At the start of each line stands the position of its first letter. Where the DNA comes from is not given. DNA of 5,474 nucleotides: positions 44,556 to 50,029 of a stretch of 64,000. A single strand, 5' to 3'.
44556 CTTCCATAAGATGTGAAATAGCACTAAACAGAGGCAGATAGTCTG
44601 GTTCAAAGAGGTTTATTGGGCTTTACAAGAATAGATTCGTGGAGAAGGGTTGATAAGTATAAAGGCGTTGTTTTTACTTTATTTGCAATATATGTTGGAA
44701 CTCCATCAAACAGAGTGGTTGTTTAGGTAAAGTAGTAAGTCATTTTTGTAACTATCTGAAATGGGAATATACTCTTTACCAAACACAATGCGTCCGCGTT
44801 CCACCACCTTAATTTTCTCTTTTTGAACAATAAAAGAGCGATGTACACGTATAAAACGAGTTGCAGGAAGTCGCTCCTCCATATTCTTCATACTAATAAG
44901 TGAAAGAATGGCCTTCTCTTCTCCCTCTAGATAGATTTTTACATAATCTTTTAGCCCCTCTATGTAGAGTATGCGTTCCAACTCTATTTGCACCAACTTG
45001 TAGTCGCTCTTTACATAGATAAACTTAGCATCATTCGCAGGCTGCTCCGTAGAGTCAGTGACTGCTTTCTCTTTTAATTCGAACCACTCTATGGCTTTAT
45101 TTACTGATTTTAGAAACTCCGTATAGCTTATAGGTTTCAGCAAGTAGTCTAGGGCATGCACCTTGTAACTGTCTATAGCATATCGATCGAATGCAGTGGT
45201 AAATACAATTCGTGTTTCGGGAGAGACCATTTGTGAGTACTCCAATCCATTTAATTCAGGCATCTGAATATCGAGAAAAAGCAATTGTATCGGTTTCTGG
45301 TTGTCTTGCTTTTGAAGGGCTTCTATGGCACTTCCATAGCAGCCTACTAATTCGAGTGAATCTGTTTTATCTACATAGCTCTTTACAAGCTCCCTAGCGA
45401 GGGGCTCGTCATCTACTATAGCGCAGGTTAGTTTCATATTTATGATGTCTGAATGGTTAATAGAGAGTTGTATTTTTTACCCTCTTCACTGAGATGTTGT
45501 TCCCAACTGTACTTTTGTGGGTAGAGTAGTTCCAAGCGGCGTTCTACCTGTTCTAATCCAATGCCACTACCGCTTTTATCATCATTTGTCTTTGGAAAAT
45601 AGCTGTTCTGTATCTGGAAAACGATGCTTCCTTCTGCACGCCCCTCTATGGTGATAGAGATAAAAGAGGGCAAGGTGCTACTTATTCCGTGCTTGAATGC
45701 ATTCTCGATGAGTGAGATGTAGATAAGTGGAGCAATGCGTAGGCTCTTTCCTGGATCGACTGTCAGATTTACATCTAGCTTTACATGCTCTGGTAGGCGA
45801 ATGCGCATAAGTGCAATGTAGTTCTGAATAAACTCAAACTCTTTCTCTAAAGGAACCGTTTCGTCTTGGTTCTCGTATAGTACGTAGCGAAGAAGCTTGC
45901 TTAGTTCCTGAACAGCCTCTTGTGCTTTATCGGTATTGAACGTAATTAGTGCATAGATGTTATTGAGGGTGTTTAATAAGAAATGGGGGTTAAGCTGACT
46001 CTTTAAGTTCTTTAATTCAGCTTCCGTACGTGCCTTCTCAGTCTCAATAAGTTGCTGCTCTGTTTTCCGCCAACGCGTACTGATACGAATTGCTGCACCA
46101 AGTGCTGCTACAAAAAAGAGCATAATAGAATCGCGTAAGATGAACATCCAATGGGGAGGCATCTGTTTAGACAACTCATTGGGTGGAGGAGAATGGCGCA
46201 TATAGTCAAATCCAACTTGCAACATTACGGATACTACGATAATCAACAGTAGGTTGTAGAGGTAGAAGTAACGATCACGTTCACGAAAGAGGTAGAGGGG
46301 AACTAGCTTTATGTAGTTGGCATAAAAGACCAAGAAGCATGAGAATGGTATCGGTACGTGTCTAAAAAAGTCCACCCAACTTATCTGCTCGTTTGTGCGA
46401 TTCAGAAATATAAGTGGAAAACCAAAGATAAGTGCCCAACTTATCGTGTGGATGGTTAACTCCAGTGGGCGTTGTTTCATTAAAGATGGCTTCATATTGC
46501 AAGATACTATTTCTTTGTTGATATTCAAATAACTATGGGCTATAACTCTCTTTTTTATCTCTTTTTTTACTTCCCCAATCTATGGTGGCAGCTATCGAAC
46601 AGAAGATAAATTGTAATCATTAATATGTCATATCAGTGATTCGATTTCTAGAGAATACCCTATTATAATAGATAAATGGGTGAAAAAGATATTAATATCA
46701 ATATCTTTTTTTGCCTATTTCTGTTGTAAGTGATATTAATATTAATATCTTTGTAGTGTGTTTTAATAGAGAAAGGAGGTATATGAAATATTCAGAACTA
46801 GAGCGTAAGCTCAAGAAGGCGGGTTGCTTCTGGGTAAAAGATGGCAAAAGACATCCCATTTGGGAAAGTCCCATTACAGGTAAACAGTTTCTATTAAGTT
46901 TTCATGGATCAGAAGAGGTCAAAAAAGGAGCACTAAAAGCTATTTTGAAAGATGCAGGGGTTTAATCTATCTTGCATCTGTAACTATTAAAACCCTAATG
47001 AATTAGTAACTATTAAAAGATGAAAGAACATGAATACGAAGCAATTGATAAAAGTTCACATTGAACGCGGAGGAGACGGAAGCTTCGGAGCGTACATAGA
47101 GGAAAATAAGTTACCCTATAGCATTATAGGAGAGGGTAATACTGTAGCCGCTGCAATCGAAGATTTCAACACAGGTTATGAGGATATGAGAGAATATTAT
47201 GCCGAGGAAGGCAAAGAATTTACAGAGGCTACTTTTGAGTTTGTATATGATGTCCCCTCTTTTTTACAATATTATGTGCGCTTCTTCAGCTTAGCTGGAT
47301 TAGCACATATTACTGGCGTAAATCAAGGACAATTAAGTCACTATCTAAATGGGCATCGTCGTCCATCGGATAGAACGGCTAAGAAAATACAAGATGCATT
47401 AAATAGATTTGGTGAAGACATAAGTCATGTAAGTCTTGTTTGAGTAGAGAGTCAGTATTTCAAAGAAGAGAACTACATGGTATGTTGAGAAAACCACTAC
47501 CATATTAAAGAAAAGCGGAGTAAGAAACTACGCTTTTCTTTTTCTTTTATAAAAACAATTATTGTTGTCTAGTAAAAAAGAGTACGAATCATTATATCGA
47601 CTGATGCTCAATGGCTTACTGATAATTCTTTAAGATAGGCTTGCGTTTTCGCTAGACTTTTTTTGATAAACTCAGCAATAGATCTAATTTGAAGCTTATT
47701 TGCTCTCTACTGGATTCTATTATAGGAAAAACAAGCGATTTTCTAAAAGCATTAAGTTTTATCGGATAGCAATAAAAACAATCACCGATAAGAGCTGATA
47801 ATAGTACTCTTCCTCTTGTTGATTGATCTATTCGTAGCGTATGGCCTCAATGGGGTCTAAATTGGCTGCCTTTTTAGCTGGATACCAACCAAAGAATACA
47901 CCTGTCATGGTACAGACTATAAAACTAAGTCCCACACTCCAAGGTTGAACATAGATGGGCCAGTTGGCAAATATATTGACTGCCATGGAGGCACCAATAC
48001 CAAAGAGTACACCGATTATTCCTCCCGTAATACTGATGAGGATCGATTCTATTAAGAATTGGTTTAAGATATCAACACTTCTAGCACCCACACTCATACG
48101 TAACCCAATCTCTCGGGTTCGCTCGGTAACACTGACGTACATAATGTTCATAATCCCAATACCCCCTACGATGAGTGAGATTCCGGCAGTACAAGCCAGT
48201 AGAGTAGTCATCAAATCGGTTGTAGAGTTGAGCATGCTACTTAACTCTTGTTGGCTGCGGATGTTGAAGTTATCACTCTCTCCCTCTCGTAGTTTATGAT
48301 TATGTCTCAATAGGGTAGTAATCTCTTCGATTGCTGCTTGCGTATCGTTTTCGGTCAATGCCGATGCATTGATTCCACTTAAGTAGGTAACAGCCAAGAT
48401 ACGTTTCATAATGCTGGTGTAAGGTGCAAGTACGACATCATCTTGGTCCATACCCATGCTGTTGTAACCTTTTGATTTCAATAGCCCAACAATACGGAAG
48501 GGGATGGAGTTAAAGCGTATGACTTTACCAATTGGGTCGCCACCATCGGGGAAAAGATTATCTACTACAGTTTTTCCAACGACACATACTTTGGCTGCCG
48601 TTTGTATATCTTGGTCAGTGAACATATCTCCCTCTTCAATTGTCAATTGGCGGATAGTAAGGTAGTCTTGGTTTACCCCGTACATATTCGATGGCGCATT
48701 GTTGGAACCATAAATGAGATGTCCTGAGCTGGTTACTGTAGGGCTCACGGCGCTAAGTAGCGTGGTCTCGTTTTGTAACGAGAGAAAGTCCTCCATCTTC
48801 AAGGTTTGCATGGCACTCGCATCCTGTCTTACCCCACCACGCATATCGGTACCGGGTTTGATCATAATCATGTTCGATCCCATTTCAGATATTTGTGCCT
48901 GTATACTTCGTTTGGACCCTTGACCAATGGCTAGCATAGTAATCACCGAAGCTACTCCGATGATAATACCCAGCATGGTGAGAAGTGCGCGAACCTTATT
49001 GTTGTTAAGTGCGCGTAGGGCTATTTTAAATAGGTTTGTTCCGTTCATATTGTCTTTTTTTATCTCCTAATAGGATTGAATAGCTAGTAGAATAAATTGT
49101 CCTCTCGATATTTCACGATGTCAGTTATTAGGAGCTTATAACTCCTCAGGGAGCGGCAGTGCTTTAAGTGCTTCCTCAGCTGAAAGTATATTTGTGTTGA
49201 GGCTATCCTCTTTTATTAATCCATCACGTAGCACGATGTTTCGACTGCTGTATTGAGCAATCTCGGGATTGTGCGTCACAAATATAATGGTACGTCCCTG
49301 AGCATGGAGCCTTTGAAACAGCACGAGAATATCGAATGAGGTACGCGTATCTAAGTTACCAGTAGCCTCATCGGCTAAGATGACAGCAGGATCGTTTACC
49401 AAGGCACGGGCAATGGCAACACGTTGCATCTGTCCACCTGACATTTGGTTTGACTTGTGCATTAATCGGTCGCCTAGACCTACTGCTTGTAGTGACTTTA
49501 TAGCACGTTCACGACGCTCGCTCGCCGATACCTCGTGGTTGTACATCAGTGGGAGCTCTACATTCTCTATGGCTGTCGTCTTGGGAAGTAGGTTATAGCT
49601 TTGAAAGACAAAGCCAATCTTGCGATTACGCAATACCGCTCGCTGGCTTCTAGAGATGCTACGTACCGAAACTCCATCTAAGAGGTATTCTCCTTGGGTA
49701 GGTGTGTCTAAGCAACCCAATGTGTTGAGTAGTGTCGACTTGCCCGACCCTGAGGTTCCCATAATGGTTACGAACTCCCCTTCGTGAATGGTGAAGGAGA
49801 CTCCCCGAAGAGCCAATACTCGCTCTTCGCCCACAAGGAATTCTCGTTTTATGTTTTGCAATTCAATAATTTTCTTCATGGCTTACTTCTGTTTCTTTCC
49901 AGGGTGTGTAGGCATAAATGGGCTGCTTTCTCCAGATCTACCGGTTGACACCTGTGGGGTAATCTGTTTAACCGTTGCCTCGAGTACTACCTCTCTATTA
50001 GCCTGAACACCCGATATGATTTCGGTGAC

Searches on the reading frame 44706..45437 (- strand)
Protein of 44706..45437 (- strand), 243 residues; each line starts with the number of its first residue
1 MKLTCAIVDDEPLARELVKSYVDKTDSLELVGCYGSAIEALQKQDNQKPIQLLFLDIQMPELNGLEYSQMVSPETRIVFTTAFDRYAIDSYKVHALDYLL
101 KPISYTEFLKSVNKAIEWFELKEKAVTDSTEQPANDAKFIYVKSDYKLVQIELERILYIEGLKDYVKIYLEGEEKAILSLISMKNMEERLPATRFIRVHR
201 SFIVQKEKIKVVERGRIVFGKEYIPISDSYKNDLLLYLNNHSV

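Call 59: search_protein_families(library=pfam, proteins=[window:44706-45437:-], max_evalue=0.001)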
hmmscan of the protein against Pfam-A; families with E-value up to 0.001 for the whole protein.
window:44706-45437:- (243 aa): 2 families
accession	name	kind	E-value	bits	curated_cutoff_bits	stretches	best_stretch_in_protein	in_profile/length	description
PF04397.21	LytTR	-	1.4e-18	67.3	22.6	1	147-235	2-94/98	LytTr DNA-binding domain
PF00072.30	Response_reg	-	4.7e-16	59.4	30.2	1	7-112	3-110/111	Response regulator receiver domain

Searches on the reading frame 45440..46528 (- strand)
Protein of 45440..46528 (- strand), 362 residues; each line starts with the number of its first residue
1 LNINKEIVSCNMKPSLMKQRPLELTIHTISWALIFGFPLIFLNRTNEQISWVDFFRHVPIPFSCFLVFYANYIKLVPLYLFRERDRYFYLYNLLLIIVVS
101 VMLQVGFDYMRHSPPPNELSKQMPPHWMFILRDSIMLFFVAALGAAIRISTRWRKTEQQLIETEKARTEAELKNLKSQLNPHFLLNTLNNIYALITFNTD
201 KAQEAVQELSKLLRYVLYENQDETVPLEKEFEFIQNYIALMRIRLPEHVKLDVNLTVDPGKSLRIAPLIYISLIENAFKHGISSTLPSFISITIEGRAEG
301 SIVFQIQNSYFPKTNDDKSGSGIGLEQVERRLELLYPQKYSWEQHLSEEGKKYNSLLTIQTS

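Call 59: search_protein_families(library=pfam, proteins=[window:45440-46528:-], max_evalue=0.001)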
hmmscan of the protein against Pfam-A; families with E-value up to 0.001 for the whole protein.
window:45440-46528:- (362 aa): 1 family
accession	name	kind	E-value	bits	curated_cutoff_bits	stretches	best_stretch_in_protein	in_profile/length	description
PF06580.19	His_kinase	-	4.9e-27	94.4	25.2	1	170-248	1-80/81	Histidine kinase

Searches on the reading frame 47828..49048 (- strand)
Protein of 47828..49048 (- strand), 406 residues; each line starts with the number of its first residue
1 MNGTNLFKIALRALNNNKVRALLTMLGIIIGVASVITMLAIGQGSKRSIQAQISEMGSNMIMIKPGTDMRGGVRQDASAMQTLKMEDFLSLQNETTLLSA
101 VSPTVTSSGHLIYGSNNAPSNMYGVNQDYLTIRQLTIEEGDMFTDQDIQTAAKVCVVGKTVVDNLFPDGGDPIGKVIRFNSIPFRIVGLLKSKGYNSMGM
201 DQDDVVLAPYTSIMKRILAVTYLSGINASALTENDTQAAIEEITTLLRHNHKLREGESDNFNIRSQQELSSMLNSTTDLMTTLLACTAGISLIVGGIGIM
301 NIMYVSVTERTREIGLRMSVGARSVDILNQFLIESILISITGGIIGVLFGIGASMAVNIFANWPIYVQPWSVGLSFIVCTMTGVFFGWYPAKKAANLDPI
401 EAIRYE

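Call 59: search_protein_families(library=pfam, proteins=[window:47828-49048:-], max_evalue=0.001)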
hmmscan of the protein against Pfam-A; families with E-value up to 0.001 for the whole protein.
window:47828-49048:- (406 aa): 2 families
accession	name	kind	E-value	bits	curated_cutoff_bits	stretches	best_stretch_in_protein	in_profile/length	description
PF12704.14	MacB_PCD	-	5.6e-47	161.1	27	1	22-245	2-206/207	MacB-like periplasmic core domain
PF02687.27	FtsX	-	1.3e-21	77.3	25.5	1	288-399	4-120/120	FtsX-like permease C-terminal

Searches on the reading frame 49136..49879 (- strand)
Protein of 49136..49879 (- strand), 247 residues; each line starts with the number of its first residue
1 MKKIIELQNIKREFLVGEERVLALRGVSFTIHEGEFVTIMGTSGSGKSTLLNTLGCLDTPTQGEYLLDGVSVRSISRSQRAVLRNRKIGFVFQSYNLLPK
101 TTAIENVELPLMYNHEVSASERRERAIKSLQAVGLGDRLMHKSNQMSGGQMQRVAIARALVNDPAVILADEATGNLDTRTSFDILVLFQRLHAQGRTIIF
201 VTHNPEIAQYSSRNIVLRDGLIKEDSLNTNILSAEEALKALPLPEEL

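Call 59: search_protein_families(library=pfam, proteins=[window:49136-49879:-], max_evalue=0.001)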
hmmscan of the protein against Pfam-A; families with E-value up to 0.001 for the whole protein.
window:49136-49879:- (247 aa): 3 families
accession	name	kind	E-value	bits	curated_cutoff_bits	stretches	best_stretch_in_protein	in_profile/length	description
PF00005.33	ABC_tran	-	2.5e-34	119.2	25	1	24-173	1-136/137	ABC transporter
PF13555.12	AAA_29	-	0.00014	22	27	1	26-57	14-45/61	P-loop containing region of AAA domain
PF13401.12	AAA_22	-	0.00024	21.8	27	0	34-201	5-121/130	AAA domain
